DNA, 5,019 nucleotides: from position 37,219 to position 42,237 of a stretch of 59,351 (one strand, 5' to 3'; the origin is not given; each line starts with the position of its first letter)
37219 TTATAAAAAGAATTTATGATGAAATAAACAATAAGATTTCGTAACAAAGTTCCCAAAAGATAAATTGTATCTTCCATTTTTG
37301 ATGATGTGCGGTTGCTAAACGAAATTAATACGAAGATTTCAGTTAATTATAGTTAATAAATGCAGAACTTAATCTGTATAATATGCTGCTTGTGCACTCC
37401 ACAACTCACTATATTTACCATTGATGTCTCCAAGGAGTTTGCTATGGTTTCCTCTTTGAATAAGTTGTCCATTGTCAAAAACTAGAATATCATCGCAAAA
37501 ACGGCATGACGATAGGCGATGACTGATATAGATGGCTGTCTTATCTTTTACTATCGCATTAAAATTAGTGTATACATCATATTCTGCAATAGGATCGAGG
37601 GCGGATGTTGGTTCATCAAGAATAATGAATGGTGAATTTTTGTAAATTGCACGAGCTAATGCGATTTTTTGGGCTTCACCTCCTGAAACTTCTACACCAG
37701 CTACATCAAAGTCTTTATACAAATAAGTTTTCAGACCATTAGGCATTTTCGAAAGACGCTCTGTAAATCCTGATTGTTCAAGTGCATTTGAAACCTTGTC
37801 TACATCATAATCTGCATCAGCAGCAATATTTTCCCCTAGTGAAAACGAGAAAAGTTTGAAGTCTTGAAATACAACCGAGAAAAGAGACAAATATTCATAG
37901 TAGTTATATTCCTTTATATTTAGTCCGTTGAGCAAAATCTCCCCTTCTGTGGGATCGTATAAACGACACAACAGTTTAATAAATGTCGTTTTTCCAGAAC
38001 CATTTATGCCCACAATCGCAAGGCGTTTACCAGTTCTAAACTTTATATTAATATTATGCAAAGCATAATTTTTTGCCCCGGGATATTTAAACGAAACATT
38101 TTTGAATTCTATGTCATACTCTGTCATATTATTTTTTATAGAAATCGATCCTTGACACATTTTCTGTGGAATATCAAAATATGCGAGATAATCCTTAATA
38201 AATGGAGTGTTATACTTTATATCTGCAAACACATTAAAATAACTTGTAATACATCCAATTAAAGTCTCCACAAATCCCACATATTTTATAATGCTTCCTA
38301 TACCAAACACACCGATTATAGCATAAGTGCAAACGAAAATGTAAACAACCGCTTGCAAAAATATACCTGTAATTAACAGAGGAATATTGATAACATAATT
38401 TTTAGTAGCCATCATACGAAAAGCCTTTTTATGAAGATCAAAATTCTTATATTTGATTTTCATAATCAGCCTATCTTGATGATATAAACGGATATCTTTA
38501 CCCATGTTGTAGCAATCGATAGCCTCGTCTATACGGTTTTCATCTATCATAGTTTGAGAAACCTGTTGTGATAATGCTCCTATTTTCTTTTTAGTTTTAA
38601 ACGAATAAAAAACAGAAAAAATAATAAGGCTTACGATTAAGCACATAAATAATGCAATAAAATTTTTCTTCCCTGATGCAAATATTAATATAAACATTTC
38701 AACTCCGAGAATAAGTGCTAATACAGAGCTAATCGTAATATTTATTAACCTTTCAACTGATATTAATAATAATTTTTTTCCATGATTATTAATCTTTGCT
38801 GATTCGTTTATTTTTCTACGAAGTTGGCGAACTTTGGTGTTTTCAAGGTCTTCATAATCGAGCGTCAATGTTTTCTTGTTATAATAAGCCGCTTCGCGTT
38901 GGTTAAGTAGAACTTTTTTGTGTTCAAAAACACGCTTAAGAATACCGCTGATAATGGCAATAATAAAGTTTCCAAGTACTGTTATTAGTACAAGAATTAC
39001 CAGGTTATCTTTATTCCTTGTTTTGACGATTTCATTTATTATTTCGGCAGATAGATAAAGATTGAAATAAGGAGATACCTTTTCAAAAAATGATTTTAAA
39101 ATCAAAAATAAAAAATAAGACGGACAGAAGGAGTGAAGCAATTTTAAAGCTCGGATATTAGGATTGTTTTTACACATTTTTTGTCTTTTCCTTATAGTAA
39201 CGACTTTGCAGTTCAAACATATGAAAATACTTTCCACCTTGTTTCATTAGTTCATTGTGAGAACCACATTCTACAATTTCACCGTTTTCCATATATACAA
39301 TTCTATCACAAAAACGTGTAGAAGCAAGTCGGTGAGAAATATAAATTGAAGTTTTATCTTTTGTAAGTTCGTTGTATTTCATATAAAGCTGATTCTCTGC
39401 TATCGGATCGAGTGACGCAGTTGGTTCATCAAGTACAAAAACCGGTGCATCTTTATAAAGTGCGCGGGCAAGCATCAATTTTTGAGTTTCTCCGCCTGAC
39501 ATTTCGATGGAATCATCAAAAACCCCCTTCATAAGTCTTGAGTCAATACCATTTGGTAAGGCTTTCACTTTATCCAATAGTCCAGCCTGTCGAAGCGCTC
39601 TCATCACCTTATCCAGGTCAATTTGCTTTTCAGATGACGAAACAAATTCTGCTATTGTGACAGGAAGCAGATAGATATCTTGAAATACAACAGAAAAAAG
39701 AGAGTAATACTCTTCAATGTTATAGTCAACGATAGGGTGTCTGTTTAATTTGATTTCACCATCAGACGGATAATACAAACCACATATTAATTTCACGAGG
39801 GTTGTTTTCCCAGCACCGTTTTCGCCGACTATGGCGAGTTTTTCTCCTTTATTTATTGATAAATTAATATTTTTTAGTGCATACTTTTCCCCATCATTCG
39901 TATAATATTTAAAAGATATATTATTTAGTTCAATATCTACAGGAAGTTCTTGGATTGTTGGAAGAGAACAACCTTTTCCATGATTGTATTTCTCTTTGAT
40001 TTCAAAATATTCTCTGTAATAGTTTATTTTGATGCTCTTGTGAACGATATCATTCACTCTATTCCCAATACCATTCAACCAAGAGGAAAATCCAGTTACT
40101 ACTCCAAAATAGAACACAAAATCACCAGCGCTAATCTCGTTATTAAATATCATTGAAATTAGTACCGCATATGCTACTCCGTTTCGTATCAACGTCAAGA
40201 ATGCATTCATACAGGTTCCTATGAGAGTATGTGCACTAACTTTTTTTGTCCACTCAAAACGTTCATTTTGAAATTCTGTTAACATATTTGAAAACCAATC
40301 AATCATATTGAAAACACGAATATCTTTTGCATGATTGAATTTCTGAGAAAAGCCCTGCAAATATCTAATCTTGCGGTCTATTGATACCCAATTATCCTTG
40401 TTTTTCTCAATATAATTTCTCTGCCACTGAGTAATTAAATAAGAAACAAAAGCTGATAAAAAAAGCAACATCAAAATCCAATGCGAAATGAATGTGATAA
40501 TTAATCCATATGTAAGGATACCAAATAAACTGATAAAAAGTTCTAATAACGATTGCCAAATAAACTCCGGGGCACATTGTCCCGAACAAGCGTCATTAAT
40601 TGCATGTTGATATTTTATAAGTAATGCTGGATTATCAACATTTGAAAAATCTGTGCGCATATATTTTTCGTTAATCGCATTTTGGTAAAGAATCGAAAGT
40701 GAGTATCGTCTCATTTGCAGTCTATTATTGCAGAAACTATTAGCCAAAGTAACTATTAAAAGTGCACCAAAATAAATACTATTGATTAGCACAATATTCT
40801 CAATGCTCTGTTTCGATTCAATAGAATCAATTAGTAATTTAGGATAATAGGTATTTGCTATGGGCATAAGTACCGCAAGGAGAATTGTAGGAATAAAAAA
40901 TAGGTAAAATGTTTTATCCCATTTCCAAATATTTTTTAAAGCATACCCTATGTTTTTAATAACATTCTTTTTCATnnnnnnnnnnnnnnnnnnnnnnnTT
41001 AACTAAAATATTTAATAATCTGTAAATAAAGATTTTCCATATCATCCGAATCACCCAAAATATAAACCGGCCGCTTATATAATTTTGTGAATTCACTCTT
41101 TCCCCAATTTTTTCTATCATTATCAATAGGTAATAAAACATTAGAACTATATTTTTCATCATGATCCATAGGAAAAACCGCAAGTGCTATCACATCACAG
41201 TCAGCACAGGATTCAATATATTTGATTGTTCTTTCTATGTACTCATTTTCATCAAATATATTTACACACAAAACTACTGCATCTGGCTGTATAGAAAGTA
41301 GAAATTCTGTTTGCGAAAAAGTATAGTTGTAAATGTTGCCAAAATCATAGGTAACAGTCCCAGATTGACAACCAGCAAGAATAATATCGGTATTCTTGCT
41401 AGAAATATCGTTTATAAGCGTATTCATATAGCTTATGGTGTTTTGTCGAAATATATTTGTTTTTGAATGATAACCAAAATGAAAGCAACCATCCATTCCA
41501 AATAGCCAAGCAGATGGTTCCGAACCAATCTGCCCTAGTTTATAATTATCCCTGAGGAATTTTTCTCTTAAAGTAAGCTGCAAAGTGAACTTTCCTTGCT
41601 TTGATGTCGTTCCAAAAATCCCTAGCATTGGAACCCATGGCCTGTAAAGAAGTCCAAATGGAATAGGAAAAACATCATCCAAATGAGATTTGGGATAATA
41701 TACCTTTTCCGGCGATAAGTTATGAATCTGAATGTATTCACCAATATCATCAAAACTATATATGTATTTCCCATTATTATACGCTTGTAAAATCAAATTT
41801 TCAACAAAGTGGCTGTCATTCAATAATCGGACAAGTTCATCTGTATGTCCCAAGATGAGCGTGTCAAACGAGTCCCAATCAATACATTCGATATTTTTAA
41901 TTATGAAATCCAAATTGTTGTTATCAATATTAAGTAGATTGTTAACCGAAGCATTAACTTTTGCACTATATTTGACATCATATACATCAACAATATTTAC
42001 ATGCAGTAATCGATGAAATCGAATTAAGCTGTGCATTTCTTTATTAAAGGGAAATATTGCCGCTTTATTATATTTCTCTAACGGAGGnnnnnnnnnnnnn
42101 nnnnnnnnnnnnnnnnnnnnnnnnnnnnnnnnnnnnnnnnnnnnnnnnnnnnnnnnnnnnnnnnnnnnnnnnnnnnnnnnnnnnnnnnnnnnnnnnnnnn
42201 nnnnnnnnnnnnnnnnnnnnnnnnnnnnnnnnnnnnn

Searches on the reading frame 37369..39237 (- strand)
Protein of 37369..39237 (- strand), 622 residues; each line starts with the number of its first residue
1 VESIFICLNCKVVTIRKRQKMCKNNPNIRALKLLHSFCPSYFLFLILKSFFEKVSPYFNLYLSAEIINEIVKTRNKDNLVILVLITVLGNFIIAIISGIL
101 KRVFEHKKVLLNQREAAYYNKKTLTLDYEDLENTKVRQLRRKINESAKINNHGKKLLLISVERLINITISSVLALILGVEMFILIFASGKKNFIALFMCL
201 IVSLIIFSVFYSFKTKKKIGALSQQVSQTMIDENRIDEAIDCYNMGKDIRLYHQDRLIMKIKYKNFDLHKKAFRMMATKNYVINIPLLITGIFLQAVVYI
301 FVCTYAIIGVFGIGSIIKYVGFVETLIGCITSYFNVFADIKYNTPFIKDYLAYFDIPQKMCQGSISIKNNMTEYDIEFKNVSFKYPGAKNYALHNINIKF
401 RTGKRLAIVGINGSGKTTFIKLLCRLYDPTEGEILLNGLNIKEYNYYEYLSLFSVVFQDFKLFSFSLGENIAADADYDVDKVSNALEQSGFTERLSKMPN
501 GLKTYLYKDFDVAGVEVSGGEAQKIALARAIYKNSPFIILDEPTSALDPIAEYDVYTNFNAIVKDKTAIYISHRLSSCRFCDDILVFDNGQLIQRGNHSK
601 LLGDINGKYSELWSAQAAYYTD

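Call 3: search_protein_families(library=ncbifam, proteins=[window:37369-39237:-], max_evalue=0.01)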
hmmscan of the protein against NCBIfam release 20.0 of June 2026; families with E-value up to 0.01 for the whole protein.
window:37369-39237:- (622 aa): 186 families (the best 25 are shown)
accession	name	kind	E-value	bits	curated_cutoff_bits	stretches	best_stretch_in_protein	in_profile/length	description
TIGR02203.1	MsbA_lipidA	equivalog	5.1e-72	243.2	602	1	65-616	39-569/572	lipid A export permease/ATP-binding protein MsbA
NF008381.0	PRK11176.1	equivalog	3.7e-65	220.4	867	1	167-616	144-579/582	lipid A ABC transporter ATP-binding protein/permease MsbA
NF010178.0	PRK13657.1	equivalog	2.2e-62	211.3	733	1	297-617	254-571/588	glucan ABC transporter ATP-binding protein/ permease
TIGR03375.1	type_I_sec_LssB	subfamily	4.1e-60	203.9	693.1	1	194-603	285-690/696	type I secretion system permease/ATPase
TIGR02204.1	MsbA_rel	hypoth_equivalog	3.7e-58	197.6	780.4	1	168-612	139-571/576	ABC transporter, permease/ATP-binding protein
TIGR01846.1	type_I_sec_HlyB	subfamily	1.1e-56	192.6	725.55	1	65-617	164-693/694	type I secretion system permease/ATPase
NF008364.0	PRK11160.1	equivalog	1.2e-55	189.2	630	1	165-612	138-571/575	heme ABC transporter ATP-binding protein/permease CydC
TIGR03797.1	NHLM_micro_ABC2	equivalog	1.4e-53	182.4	709.4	1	163-616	248-685/686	NHLP bacteriocin export ABC transporter permease/ATPase subunit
TIGR01193.1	bacteriocin_ABC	subfamily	7.5e-53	180.1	523.85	1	162-613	263-706/708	peptide cleavage/export ABC transporter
TIGR03796.1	NHLM_micro_ABC1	equivalog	8.6e-53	179.6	853.3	1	20-612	134-708/710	NHLP family bacteriocin export ABC transporter peptidase/permease/ATPase subunit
NF045513.1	HepA_fam_ABC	equivalog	9.5e-53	179.5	725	1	268-609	266-602/610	heterocyst formation ABC transporter subunit HepA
TIGR00958.1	3a01208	subfamily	2.3e-52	178.3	874.6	1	37-611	162-709/711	antigen peptide transporter 2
TIGR01192.1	chvA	subfamily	8.3e-52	176.6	585.4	1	298-613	257-567/585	glucan export ABC transporter ATP-binding protein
TIGR02857.1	CydD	equivalog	6.5e-47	160.7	435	1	364-586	311-528/529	thiol reductant ABC exporter subunit CydD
TIGR02868.1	CydC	equivalog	8.9e-45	153.3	329.05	1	371-575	330-530/530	thiol reductant ABC exporter subunit CydC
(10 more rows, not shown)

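Call 4: search_protein_families(library=pfam, proteins=[window:37369-39237:-], max_evalue=0.01)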
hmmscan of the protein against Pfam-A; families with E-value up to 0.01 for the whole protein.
window:37369-39237:- (622 aa): 3 families
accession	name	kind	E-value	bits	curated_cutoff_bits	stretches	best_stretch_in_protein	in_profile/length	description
PF00005.33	ABC_tran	-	1.1e-28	101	25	1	393-545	1-137/137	ABC transporter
PF02463.25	SMC_N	-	2.7e-07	30.7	40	0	387-421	9-42/220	RecF/RecN/SMC N terminal domain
PF13304.12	AAA_21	-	3.5e-05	24.4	27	0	407-510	3-103/304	AAA domain, putative AbiEii toxin, Type IV TA system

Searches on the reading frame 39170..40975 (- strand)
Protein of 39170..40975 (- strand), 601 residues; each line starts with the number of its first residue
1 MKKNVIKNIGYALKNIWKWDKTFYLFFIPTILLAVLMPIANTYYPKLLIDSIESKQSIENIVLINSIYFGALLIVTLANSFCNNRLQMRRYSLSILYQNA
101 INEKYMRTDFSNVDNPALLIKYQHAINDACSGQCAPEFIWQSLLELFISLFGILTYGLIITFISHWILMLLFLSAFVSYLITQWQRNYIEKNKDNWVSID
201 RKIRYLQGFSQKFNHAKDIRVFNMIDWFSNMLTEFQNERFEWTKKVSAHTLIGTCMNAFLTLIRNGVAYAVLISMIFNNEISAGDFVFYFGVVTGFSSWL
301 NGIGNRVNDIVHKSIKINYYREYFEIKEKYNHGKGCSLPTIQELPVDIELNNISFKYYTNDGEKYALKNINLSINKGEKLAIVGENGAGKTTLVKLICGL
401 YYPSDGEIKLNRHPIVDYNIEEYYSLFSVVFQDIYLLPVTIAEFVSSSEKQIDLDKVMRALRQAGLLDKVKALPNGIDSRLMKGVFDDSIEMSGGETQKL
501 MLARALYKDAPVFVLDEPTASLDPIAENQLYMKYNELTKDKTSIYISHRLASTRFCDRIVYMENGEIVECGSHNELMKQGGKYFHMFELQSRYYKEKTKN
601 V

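Call 3: search_protein_families(library=ncbifam, proteins=[window:39170-40975:-], max_evalue=0.01)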
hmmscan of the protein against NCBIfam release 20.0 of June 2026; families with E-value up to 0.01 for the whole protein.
window:39170-40975:- (601 aa): 190 families (the best 25 are shown)
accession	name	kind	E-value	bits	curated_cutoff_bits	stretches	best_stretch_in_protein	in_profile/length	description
TIGR02203.1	MsbA_lipidA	equivalog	4.8e-66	223.4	602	1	159-591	148-570/572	lipid A export permease/ATP-binding protein MsbA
TIGR03796.1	NHLM_micro_ABC1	equivalog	1.6e-60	205.1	853.3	1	137-586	265-708/710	NHLP family bacteriocin export ABC transporter peptidase/permease/ATPase subunit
NF045513.1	HepA_fam_ABC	equivalog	5.5e-56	190.2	725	1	148-590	177-609/610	heterocyst formation ABC transporter subunit HepA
NF008381.0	PRK11176.1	equivalog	2.2e-55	188.1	867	1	159-590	158-579/582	lipid A ABC transporter ATP-binding protein/permease MsbA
TIGR02204.1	MsbA_rel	hypoth_equivalog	2.6e-55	188.2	780.4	1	274-590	265-575/576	ABC transporter, permease/ATP-binding protein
TIGR03375.1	type_I_sec_LssB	subfamily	7.5e-55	186.5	693.1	1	342-579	460-691/696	type I secretion system permease/ATPase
NF010178.0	PRK13657.1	equivalog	1.6e-54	185.4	733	1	219-593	208-573/588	glucan ABC transporter ATP-binding protein/ permease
NF052233.1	CphA_assoc_ABC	equivalog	2.1e-54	185.1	880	1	252-599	415-752/766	cyanophycin metabolism-associated ABC transporter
NF008364.0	PRK11160.1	equivalog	2.9e-54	184.7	630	1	150-587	145-572/575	heme ABC transporter ATP-binding protein/permease CydC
TIGR03797.1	NHLM_micro_ABC2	equivalog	7.9e-54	183.3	709.4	1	32-590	150-685/686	NHLP bacteriocin export ABC transporter permease/ATPase subunit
TIGR01193.1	bacteriocin_ABC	subfamily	9.1e-52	176.5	523.85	1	27-587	161-706/708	peptide cleavage/export ABC transporter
TIGR01846.1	type_I_sec_HlyB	subfamily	1.7e-51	175.4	725.55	1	337-591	445-693/694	type I secretion system permease/ATPase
NF008379.0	PRK11174.1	equivalog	1.6e-47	162.5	684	1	344-589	346-583/588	heme ABC transporter permease/ATP-binding protein CydD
TIGR02857.1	CydD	equivalog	4.9e-47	161.1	435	1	342-562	316-529/529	thiol reductant ABC exporter subunit CydD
NF050066.1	LPSTprtrPglK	equivalog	8.8e-47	159.8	1000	1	246-565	245-558/558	BC-type lipopolysaccharide transporter PglK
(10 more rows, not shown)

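Call 4: search_protein_families(library=pfam, proteins=[window:39170-40975:-], max_evalue=0.01)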
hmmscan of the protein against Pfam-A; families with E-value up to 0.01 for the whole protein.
window:39170-40975:- (601 aa): 5 families
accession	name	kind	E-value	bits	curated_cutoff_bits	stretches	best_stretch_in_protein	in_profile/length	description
PF00005.33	ABC_tran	-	2.8e-31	109.4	25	1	367-520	1-137/137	ABC transporter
PF02463.25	SMC_N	-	4.3e-07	30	40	1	455-562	121-211/220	RecF/RecN/SMC N terminal domain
PF13304.12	AAA_21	-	7.1e-05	23.4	27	0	381-397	3-19/304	AAA domain, putative AbiEii toxin, Type IV TA system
PF13476.12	AAA_23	-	0.00031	21.9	27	1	379-403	21-45/201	AAA domain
PF13555.12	AAA_29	-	0.0091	16.2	27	0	373-408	18-52/61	P-loop containing region of AAA domain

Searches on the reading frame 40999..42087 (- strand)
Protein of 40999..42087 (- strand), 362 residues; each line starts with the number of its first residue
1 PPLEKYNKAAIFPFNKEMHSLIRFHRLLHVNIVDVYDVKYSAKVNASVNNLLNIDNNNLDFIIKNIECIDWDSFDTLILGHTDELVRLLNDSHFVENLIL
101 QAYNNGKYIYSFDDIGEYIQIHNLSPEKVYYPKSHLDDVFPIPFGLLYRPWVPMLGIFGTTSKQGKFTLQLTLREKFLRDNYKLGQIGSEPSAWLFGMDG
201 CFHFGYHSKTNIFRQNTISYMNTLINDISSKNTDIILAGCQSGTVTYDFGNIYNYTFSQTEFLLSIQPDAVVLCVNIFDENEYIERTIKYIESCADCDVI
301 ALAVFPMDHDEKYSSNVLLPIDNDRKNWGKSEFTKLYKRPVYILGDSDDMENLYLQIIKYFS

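Call 43: find_homologous_proteins(query=window:40999-42087:-, max_evalue=1e-10)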
Query window:40999-42087:- (362 aa): 822 proteins with E <= 1e-10 among 1696 candidates; the best 120 are listed.
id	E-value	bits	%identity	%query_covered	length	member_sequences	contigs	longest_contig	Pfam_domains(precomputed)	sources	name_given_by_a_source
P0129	1.0e-245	833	100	100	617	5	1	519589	PF00082.28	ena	-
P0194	3.9e-187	640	77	100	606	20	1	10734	PF00082.28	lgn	-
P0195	2.1e-144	499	60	100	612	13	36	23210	PF00082.28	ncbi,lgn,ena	-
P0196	1.6e-142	493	60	100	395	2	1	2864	-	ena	-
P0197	2.4e-142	493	61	100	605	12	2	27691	PF07755.18,PF00082.28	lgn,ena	-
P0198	1.7e-141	490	60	100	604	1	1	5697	PF00082.28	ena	-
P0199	1.1e-140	487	59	100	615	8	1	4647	PF00082.28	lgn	-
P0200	3.8e-140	485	60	100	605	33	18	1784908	PF00082.28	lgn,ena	-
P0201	3.9e-140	485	59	100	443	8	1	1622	-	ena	-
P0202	9.4e-140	484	60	100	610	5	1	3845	PF07755.18,PF00082.28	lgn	-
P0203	1.3e-139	484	59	100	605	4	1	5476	PF00082.28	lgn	-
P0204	2.5e-139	483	60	100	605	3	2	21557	PF00082.28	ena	-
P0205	3.0e-139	482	59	100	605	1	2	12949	PF00082.28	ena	-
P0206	3.7e-138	479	59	100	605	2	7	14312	PF00082.28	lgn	-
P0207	1.6e-137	477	58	100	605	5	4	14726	PF00082.28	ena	-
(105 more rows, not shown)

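Call 53: predict_structure(alignment_id=A4)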
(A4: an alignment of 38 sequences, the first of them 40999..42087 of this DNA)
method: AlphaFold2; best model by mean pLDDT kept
length: 362 residues; sequences in the alignment: 38
mean_pLDDT: 91.3   pTM: 0.90
mean pLDDT of the five models: 91.3, 91.3, 90.9, 89.3, 88.3
residues with pLDDT >= 90: 258; 70-90: 93; 50-70: 11; < 50: 0
segments of 3 or more residues with pLDDT < 50: none
pLDDT, mean of each block of 10 residues (from residue 1): 88 92 93 94 90 77 96 97 88 94 97 92 93 85 79 95 89 98 96 94 76 89 93 95 84 87 94 95 96 96 93 73 95 98 97 98 95
secondary structure, 60 per line:
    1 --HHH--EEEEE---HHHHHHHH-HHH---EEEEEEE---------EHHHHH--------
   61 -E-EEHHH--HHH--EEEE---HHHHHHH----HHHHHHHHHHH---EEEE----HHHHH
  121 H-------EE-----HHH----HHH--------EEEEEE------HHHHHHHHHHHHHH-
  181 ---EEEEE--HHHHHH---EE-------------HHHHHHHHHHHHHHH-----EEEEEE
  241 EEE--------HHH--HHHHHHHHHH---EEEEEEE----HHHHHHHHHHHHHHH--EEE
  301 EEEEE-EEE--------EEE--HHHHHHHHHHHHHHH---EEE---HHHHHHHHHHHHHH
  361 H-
elements in order: E8-12 H16-23 E31-37 H48-52 E76-79 H83-89 H94-104 E108-111 H116-121 E154-159 H166-179 E184-188 H191-196 H215-229 E235-243 H257-266 E270-276 H281-295 E298-305 E307-309 E318-320 H323-337 E341-343 H347-361

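Call 56: fold_search(model_id=the predicted structure, library=pdb)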
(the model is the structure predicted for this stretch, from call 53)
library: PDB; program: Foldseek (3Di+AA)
matches with E <= 10: 1658; with E <= 0.001: 138
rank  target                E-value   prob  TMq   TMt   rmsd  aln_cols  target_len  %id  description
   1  2g0t_A                7.4e-13  1.00  0.60  0.64   6.1       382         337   15  Crystal structure of a putative nucleotide binding protein (tm0796) from Thermotoga maritima at 2.67 A resolution (released 2006-02-28)
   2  2g0t_B                7.9e-13  1.00  0.62  0.66   6.0       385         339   14  Crystal structure of a putative nucleotide binding protein (tm0796) from Thermotoga maritima at 2.67 A resolution (released 2006-02-28)
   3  2obn_A                7.6e-11  1.00  0.63  0.67   5.6       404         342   12  Crystal structure of a duf1611 family protein (ava_3511) from anabaena variabilis atcc 29413 at 2.30 A resolution (released 2007-01-16)
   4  2obn_B                2.5e-10  1.00  0.60  0.63   6.0       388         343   13  Crystal structure of a duf1611 family protein (ava_3511) from anabaena variabilis atcc 29413 at 2.30 A resolution (released 2007-01-16)
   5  7xrj                  6.3e-10  1.00  0.55  0.60   5.6       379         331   11  crystal structure of N-acetyltransferase DgcN-25328 (released 2023-02-01)
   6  2obn_C                8.0e-10  1.00  0.65  0.68   5.4       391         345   14  Crystal structure of a duf1611 family protein (ava_3511) from anabaena variabilis atcc 29413 at 2.30 A resolution (released 2007-01-16)
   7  2obn_D                2.1e-09  1.00  0.62  0.64   5.6       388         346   13  Crystal structure of a duf1611 family protein (ava_3511) from anabaena variabilis atcc 29413 at 2.30 A resolution (released 2007-01-16)
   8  6y32_C                3.6e-06  1.00  0.36  0.46  11.0       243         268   14  Structure of the GTPase heterodimer of human SRP54 and SRalpha (released 2020-09-23)
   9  6frk_x                3.6e-06  1.00  0.34  0.33  20.1       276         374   13  Structure of a prehandover mammalian ribosomal SRP and SRP receptor targeting complex (released 2018-03-28)
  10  7obr_x                7.5e-06  1.00  0.34  0.27  11.2       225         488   14  RNC-SRP early complex (released 2021-07-21)
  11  7nfx_x                8.9e-06  1.00  0.34  0.30  11.5       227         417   15  Mammalian ribosome nascent chain complex with SRP and SRP receptor in early state A (released 2021-06-02)
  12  8ork                  1.4e-05  0.98  0.24  0.20  21.4       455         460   12  cyclic 2,3-diphosphoglycerate synthetase from the hyperthermophilic archaeon Methanothermus fervidus (released 2023-12-06)
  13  3kb1_A                1.4e-05  1.00  0.32  0.46   9.4       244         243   11  Crystal Structure of the Nucleotide-binding protein AF_226 in complex with ADP from Archaeoglobus fulgidus, Northeast  (released 2009-10-27)
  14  5l3s_G                1.6e-05  1.00  0.34  0.43   8.8       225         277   15  Structure of the GTPase heterodimer of crenarchaeal SRP54 and FtsY (released 2016-06-08)
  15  6y32_A                1.7e-05  1.00  0.36  0.46  10.8       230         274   15  Structure of the GTPase heterodimer of human SRP54 and SRalpha (released 2020-09-23)
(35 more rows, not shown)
